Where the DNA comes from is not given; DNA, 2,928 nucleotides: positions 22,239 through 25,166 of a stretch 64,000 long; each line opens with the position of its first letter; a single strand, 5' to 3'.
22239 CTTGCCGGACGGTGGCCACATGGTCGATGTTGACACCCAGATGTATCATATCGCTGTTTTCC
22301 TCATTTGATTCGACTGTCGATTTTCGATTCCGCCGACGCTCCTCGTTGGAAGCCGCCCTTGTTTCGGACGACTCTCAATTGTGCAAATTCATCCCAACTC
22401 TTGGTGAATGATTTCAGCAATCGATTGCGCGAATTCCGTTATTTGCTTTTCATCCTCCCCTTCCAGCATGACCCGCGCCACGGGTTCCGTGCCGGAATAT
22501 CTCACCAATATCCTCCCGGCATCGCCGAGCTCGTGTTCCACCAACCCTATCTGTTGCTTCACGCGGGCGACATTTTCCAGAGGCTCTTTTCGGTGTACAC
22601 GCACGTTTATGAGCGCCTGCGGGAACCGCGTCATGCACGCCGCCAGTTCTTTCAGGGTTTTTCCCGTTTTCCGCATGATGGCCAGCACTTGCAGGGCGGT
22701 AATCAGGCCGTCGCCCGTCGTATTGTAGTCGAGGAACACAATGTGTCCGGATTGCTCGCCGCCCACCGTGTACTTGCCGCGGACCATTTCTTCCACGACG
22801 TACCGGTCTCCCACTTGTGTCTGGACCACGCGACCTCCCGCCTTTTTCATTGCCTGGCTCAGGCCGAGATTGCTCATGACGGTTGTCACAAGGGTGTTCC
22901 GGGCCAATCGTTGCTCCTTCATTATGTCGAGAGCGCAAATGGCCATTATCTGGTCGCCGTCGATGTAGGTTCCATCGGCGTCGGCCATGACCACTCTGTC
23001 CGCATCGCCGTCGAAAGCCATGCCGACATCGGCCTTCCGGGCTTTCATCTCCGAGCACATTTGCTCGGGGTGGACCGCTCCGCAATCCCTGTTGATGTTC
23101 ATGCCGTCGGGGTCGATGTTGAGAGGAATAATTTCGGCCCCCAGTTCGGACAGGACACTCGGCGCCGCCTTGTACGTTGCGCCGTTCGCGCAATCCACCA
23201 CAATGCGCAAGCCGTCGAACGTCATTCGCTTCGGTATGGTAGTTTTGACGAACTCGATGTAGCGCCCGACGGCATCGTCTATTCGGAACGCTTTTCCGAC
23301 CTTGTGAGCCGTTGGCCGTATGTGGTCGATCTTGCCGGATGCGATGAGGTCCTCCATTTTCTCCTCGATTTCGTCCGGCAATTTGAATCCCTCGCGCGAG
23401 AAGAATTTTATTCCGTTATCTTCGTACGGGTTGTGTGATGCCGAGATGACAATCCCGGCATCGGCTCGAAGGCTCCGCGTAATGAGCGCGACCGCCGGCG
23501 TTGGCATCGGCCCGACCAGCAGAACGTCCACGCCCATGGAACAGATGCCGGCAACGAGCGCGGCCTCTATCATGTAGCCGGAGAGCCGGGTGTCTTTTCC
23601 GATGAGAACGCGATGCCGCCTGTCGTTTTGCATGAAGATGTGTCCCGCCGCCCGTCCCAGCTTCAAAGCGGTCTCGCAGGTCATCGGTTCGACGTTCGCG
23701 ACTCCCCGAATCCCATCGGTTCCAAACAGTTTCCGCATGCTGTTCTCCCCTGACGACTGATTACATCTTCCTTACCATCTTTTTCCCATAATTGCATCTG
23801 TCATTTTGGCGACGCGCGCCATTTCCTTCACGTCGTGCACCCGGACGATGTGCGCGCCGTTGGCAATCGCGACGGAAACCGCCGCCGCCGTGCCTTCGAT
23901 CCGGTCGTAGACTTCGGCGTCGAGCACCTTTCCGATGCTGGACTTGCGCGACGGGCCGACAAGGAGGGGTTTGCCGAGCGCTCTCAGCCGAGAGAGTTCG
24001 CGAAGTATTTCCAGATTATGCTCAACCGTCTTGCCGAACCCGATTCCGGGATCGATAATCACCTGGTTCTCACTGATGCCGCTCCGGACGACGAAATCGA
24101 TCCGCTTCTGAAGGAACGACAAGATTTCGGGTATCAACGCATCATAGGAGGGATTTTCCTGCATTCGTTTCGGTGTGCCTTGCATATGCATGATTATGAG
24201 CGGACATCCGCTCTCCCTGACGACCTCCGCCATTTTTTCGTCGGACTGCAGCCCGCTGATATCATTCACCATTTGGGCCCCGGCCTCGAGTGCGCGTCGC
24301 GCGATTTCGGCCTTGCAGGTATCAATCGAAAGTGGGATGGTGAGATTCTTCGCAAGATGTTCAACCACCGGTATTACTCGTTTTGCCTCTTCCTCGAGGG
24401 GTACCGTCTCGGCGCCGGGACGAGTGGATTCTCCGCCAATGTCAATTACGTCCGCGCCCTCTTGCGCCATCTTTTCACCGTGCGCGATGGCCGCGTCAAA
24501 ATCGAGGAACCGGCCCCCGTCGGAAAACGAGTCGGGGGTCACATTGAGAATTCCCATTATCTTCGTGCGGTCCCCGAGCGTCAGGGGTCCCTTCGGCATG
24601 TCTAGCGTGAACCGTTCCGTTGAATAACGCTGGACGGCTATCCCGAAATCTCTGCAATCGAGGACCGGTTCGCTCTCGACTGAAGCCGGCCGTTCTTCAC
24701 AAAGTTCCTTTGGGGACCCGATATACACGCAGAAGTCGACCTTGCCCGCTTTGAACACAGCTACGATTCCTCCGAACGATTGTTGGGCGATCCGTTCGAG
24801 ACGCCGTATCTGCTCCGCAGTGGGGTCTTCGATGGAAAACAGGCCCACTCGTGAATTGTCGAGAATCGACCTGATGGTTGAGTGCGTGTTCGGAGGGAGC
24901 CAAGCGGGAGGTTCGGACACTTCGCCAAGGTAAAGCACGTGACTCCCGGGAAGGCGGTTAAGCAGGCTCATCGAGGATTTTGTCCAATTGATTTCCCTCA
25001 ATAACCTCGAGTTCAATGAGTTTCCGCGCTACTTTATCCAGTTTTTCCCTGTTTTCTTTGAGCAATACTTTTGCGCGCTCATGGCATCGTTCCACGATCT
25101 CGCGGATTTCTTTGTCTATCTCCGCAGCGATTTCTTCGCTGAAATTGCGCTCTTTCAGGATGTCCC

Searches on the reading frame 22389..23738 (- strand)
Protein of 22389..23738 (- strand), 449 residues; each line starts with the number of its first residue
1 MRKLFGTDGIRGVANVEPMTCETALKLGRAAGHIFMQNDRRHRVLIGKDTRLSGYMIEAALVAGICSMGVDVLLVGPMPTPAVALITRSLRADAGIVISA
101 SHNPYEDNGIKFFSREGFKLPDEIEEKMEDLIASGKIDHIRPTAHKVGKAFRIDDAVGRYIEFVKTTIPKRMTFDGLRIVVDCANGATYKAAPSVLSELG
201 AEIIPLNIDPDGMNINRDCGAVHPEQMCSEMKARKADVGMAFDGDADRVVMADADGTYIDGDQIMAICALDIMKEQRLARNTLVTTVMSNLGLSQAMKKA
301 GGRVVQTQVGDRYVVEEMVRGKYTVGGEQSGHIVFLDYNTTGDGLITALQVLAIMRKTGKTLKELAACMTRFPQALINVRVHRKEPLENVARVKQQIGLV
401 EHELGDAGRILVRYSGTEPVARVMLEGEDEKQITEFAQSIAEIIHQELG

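Call 4: search_protein_families(library=pfam, proteins=[window:22389-23738:-], max_evalue=0.01)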
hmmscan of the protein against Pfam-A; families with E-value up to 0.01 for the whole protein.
window:22389-23738:- (449 aa): 4 families
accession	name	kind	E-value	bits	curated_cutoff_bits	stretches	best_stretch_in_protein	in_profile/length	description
PF02878.22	PGM_PMM_I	-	6.6e-47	159.1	22.5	1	2-134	1-133/138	Phosphoglucomutase/phosphomannomutase, alpha/beta/alpha domain I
PF02880.22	PGM_PMM_III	-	1.7e-40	138.2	20.7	1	260-371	1-114/115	Phosphoglucomutase/phosphomannomutase, alpha/beta/alpha domain III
PF02879.22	PGM_PMM_II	-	1.1e-17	64.8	29.3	1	159-256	2-103/103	Phosphoglucomutase/phosphomannomutase, alpha/beta/alpha domain II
PF00408.26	PGM_PMM_IV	-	1.2e-17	64.1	23.1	1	376-442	1-67/68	Phosphoglucomutase/phosphomannomutase, C-terminal domain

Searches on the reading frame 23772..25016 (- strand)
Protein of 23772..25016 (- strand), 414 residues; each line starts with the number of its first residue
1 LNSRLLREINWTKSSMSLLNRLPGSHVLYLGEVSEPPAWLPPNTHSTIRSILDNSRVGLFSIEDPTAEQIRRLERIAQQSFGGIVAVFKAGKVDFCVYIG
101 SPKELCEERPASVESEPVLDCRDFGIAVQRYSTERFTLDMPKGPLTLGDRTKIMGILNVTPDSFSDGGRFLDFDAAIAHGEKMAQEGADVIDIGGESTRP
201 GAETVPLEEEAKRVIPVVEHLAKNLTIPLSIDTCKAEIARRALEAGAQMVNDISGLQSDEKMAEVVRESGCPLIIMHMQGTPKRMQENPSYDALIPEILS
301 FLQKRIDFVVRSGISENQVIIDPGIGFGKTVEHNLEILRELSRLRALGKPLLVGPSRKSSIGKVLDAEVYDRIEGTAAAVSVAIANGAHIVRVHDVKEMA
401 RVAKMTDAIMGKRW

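Call 99: search_protein_families(library=pfam, proteins=[window:23772-25016:-], max_evalue=0.00001)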
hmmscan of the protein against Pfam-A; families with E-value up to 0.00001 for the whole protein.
window:23772-25016:- (414 aa): 1 family
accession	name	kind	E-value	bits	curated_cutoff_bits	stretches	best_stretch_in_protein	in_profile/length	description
PF00809.28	Pterin_bind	-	5.8e-92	308.2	25.5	1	154-394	1-244/244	Pterin binding enzyme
